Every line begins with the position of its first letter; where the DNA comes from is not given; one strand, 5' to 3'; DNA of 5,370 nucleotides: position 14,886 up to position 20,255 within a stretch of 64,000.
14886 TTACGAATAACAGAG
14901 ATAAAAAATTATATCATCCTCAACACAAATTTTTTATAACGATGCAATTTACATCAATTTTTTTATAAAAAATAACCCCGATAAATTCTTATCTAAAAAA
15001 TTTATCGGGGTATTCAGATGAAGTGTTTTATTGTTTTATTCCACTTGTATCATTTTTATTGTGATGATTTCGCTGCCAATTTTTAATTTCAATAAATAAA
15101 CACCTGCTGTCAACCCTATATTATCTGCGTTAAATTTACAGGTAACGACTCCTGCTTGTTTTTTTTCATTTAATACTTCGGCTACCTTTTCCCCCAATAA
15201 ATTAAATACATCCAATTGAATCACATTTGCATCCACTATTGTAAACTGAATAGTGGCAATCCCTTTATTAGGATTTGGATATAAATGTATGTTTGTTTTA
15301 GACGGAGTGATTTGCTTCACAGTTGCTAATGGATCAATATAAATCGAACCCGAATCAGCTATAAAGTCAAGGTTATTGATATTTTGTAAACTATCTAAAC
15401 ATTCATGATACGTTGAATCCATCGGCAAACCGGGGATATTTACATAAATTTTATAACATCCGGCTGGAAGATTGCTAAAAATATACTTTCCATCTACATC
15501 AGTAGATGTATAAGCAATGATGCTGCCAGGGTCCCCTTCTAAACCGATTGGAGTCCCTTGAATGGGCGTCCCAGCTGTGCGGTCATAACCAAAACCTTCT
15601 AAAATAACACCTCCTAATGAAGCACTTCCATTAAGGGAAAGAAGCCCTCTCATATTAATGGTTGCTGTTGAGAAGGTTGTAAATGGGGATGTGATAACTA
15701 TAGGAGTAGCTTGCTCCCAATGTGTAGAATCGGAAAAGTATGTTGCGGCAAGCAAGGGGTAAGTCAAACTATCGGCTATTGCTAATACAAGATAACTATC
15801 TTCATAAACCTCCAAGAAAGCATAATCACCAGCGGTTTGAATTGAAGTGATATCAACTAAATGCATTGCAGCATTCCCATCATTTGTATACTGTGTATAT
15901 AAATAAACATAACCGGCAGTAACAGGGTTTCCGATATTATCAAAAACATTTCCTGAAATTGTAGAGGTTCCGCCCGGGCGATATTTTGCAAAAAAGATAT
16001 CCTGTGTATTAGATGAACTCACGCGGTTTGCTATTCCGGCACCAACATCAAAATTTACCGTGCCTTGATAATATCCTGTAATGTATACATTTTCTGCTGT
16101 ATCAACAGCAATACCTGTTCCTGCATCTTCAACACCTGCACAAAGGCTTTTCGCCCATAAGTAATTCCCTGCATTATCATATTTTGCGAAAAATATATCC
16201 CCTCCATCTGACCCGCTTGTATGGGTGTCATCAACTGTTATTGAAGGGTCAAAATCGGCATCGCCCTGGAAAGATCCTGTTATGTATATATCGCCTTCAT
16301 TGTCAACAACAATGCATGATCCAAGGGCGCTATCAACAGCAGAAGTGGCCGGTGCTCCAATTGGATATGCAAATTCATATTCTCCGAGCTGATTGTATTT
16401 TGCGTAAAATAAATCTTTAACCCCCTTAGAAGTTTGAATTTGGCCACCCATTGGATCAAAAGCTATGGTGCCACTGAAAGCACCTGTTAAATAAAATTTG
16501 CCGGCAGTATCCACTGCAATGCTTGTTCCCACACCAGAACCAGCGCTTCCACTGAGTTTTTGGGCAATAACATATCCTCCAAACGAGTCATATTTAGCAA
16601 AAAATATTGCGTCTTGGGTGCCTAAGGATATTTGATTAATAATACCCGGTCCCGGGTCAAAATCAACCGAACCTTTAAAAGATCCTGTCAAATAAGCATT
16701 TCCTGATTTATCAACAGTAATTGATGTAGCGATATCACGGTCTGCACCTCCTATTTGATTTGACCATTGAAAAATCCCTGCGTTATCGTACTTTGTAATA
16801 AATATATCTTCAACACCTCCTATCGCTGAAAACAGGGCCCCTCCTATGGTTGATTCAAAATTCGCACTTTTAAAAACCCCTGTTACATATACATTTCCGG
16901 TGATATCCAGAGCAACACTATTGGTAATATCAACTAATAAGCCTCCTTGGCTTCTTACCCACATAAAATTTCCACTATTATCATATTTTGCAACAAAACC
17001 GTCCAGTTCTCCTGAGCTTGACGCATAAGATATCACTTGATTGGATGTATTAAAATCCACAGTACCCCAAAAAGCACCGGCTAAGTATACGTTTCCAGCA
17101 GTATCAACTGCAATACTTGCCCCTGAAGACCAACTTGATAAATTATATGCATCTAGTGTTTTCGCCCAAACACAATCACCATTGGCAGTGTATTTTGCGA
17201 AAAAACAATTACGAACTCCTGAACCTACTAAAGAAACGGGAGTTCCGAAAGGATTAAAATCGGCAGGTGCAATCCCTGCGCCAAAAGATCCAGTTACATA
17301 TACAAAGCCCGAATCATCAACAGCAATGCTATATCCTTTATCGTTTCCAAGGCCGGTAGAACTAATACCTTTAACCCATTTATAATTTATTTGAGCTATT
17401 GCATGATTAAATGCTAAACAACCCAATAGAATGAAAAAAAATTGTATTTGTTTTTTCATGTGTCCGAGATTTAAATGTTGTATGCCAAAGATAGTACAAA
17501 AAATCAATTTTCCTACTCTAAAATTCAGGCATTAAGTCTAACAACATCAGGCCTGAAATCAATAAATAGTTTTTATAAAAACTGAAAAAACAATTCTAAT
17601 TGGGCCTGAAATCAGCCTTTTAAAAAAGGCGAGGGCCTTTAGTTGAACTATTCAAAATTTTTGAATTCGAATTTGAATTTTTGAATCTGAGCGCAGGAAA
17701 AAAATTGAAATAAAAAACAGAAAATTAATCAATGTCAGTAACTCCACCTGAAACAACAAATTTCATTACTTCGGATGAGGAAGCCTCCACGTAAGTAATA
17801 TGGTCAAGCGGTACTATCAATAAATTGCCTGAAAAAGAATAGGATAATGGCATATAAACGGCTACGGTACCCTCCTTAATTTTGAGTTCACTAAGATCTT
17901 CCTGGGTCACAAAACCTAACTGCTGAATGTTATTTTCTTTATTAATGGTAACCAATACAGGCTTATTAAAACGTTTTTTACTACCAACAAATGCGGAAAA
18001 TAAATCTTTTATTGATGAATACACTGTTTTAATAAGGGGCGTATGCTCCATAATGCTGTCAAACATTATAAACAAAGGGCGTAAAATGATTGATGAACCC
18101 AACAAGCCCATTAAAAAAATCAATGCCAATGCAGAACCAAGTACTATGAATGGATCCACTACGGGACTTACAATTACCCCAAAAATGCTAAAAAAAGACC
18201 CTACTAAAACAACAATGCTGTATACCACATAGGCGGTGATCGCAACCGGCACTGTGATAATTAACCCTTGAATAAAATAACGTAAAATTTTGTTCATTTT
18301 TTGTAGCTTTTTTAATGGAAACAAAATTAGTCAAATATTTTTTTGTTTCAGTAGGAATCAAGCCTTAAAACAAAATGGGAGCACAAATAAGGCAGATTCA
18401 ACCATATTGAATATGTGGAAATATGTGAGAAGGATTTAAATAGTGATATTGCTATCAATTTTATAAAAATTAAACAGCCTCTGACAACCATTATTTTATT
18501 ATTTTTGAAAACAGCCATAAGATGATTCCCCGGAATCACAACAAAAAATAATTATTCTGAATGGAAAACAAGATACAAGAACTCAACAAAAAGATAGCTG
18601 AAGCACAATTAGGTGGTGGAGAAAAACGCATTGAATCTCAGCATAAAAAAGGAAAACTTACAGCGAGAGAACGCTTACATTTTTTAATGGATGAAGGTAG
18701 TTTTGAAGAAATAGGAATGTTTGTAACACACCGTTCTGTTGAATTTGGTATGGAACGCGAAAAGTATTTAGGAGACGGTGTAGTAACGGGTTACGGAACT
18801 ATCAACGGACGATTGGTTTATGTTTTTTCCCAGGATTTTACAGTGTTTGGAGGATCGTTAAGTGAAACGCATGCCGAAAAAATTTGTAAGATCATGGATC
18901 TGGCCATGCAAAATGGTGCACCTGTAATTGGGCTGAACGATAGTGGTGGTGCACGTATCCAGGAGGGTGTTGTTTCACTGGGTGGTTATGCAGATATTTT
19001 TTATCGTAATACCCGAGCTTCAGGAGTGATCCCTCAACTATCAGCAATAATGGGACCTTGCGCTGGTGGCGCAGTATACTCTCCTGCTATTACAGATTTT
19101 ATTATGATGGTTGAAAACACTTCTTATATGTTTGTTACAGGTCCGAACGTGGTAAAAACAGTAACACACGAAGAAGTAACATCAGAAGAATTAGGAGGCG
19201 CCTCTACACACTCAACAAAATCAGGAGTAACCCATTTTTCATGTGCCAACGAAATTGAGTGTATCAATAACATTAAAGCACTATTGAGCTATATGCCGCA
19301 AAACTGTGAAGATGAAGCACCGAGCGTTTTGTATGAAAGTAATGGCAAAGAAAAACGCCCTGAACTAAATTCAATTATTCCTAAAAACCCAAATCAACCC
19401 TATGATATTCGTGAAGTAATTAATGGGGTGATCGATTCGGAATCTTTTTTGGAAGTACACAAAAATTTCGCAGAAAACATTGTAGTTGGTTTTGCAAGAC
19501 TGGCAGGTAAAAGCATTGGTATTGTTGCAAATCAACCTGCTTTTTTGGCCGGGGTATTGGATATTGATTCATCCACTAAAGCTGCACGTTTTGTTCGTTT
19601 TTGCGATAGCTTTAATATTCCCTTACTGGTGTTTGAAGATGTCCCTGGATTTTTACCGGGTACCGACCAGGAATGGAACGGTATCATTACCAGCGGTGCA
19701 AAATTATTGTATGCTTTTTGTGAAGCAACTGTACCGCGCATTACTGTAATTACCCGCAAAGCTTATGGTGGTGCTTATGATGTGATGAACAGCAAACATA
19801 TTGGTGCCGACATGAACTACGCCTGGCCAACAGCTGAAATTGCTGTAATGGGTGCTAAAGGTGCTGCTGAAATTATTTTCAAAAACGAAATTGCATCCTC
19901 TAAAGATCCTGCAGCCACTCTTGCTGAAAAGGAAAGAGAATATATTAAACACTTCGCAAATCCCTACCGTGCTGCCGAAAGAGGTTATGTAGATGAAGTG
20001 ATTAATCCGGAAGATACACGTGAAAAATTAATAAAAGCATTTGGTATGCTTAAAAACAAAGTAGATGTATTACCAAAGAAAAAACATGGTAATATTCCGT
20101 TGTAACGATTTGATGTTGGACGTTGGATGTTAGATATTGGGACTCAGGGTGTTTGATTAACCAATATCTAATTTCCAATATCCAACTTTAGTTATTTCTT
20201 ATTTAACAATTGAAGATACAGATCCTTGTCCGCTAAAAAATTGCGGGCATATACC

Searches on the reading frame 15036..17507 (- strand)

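Call 11: search_protein_families(library=pfam, proteins=[window:15036-17507:-], max_evalue=0.001)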
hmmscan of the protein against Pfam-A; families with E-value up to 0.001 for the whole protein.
window:15036-17507:- (823 aa): 4 families
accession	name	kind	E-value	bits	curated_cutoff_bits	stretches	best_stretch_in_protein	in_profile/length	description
PF06739.17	SBBP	-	1.2e-28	99.2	20.5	3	247-276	1-31/38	Beta-propeller repeat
PF18962.6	Por_Secre_tail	-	1.7e-08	35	27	1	742-819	1-73/75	Secretion system C-terminal sorting domain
PF17210.9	SdrD_B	-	2.4e-06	28.1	29.7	1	645-692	20-67/112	SdrD B-like domain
PF13620.12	CarboxypepD_reg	-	3.1e-06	27.9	32.3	1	644-693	9-58/82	Carboxypeptidase regulatory-like domain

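Call 12: search_protein_families(library=ncbifam, proteins=[window:15036-17507:-], max_evalue=0.001)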
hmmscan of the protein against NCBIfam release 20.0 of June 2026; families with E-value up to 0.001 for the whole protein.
window:15036-17507:- (823 aa): 3 families
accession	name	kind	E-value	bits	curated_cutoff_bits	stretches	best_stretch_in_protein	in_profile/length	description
NF047494.1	Lepto_SBBP_lipo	equivalog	1.2e-41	142.9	400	2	57-356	189-457/466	SBBP repeat beta-propeller lipoprotein, LipL53 family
TIGR04183.1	Por_Secre_tail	domain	8.4e-09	35.3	23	1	742-820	1-70/72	T9SS type A sorting domain-containing protein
NF038113.1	T9SSA_dep_M36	equivalog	5.6e-05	21.5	885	1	737-820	790-867/869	T9SS-dependent M36 family metallopeptidase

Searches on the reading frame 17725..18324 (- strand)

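Call 20: search_protein_families(library=pfam, proteins=[window:17725-18324:-], max_evalue=0.0001)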
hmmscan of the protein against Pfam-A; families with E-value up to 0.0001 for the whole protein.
window:17725-18324:- (199 aa): 1 family
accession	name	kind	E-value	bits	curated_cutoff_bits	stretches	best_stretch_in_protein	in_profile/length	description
PF04367.18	DUF502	-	1.2e-27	96.3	23.8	1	65-165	3-106/107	Protein of unknown function (DUF502)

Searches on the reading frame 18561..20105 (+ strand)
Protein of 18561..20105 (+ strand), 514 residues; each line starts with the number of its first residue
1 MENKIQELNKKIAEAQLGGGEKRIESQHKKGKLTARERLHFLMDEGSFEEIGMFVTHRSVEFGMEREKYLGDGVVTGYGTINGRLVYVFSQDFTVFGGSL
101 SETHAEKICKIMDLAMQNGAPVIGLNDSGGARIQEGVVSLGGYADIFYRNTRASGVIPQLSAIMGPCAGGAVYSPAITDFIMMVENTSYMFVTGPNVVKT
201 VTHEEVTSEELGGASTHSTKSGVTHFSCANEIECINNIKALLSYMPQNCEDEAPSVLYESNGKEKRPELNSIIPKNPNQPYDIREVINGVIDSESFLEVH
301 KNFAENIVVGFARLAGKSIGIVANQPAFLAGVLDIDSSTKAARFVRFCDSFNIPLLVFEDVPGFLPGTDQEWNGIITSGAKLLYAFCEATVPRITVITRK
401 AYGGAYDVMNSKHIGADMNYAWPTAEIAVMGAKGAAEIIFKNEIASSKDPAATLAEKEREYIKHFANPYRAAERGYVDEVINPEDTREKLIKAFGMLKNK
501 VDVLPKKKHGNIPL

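Call 20: search_protein_families(library=pfam, proteins=[window:18561-20105:+], max_evalue=0.0001)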
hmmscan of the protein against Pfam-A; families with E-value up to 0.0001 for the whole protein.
window:18561-20105:+ (514 aa): 2 families
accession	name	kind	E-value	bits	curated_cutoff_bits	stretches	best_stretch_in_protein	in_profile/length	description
PF01039.27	Carboxyl_trans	-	3.3e-201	669.6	22.3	1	27-512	2-493/493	Carboxyl transferase domain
PF03255.19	ACCA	-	7.1e-12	45.5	23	1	331-446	126-237/310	Acetyl co-enzyme A carboxylase carboxyltransferase-like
